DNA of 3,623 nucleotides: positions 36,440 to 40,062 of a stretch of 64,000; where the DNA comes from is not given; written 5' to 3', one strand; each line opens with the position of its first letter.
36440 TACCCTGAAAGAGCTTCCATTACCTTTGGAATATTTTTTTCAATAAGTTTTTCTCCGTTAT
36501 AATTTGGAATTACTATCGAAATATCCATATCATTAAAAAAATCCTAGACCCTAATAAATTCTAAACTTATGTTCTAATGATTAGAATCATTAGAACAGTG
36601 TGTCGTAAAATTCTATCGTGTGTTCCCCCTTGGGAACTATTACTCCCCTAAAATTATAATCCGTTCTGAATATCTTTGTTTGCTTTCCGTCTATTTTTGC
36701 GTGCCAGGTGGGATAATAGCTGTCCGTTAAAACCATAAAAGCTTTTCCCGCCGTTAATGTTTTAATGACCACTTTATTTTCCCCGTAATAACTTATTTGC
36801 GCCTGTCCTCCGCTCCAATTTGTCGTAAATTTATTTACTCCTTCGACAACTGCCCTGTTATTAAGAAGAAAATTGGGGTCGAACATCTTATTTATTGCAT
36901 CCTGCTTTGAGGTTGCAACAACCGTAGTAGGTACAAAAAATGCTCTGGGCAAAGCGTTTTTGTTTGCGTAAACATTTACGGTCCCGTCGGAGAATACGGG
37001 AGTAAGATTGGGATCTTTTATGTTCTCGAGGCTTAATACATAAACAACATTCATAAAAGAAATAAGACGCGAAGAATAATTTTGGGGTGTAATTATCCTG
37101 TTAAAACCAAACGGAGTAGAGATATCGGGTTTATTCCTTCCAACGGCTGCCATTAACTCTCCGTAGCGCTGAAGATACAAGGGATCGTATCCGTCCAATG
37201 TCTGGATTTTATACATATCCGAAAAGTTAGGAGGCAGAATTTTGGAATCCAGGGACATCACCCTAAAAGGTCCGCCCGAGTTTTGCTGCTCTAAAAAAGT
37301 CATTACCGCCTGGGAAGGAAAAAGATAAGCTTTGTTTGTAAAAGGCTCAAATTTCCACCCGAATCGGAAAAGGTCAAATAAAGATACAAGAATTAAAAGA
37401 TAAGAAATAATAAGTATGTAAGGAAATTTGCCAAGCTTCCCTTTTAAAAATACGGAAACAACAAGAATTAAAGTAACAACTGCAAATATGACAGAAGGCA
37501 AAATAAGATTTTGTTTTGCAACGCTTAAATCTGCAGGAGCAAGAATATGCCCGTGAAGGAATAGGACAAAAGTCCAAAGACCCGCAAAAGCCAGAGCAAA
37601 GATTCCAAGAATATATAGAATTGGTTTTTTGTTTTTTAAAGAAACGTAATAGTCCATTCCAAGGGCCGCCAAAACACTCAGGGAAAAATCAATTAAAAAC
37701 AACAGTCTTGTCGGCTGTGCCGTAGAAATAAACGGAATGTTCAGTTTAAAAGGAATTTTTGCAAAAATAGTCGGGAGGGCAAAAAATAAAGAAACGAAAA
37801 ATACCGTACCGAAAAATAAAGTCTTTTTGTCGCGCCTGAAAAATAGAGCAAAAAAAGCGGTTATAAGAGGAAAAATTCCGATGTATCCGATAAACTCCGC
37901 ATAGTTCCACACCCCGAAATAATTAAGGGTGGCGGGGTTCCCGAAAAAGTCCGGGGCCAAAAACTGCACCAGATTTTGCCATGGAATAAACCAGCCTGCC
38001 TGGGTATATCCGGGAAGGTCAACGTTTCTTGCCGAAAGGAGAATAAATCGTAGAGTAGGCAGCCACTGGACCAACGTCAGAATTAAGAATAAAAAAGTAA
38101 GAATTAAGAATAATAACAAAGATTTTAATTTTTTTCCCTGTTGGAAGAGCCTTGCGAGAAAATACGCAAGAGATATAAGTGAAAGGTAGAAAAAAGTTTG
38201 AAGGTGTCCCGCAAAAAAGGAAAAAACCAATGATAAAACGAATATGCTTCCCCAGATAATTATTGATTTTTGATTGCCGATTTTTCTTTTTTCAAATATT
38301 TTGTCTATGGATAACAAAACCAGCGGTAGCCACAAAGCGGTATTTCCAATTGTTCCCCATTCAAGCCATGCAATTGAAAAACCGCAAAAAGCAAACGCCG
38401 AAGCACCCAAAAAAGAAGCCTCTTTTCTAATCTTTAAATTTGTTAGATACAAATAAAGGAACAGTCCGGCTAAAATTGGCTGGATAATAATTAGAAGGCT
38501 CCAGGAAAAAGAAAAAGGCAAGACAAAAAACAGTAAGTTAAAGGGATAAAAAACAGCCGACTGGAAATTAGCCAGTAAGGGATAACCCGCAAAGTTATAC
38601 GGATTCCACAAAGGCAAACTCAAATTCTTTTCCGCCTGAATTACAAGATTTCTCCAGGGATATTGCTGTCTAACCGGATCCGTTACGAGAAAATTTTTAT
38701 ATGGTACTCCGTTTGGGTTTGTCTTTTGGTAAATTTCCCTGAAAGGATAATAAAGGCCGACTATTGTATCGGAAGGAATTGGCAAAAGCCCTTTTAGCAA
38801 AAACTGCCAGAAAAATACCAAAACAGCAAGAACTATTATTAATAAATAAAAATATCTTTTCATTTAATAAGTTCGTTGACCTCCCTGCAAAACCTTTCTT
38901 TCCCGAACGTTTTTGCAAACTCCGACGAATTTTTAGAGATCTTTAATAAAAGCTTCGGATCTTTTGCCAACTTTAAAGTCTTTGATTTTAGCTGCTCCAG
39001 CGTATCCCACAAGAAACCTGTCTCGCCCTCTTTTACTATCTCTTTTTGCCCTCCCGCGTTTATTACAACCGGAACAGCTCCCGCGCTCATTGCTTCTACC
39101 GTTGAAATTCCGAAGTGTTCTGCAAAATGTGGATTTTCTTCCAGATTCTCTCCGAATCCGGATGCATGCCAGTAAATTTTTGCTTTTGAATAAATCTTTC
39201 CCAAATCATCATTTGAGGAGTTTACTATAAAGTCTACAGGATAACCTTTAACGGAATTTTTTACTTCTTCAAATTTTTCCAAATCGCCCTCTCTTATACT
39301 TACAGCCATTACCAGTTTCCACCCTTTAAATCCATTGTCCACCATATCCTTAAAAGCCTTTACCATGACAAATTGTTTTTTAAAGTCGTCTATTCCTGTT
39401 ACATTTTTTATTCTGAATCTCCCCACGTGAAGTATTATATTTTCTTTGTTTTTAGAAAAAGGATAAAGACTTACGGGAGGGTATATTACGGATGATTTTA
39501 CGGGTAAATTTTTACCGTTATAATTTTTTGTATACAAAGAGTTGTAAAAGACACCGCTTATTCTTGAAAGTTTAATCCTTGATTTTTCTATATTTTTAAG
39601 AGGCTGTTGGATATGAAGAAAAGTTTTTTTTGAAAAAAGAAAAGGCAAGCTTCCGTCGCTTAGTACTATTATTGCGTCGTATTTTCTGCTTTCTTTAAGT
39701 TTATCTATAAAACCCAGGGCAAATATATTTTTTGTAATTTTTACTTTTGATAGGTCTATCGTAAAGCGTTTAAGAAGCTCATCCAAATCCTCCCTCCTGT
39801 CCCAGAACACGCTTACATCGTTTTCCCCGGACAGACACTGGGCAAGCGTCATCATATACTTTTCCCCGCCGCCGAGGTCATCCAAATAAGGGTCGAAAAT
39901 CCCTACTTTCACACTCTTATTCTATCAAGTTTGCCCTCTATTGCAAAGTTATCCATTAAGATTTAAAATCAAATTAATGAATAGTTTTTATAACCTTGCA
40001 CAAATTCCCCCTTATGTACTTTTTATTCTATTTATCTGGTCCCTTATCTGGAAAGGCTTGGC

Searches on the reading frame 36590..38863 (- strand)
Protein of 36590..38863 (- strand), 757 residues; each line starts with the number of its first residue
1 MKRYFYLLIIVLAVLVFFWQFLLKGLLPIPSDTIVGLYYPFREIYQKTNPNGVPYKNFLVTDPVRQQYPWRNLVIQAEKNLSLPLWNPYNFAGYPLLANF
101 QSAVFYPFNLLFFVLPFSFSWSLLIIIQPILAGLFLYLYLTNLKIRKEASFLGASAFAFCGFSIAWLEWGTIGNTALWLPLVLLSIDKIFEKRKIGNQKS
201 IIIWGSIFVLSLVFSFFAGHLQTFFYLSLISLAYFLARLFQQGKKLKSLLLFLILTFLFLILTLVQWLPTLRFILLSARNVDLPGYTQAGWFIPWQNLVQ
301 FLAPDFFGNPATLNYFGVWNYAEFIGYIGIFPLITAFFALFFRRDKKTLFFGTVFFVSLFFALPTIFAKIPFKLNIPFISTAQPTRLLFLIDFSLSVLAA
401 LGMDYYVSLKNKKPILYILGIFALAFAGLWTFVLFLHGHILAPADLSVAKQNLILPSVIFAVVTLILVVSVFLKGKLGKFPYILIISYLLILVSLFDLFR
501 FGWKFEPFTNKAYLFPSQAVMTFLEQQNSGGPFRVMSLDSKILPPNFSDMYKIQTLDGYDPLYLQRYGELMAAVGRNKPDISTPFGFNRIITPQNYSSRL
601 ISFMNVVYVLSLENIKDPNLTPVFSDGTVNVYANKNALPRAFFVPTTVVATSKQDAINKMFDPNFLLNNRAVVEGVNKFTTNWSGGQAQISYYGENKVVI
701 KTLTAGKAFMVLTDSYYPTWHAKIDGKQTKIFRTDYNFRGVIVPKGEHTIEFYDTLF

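Call 21: search_protein_families(library=pfam, proteins=[window:36590-38863:-], max_evalue=0.01)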
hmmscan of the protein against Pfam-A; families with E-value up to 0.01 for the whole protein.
window:36590-38863:- (757 aa): 2 families
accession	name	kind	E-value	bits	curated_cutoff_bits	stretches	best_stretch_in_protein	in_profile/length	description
PF09586.16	YfhO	-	4.1e-21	75.5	28.5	2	104-650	75-600/835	Bacterial membrane protein YfhO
PF24677.1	DUF7657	-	1.4e-06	27.8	26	1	102-401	95-397/401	Domain of unknown function (DUF7657)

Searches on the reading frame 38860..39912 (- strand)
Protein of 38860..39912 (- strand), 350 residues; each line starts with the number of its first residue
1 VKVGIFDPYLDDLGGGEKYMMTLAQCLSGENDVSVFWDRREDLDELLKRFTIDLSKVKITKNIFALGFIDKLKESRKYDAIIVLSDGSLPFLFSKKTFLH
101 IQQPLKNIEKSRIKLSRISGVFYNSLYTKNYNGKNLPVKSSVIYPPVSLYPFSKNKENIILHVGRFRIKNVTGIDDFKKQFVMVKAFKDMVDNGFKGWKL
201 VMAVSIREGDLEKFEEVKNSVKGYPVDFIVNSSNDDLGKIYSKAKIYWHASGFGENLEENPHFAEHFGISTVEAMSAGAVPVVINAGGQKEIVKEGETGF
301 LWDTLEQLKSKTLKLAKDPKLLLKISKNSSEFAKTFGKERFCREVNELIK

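Call 21: search_protein_families(library=pfam, proteins=[window:38860-39912:-], max_evalue=0.01)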
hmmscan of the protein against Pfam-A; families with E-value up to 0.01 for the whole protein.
window:38860-39912:- (350 aa): 2 families
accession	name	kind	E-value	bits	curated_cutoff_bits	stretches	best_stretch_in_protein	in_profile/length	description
PF00534.26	Glycos_transf_1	-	2.3e-21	76.5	26.4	1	154-330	12-170/172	Glycosyl transferases group 1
PF13692.12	Glyco_trans_1_4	-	7.8e-13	49.3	27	1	158-318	2-142/142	Glycosyl transferases group 1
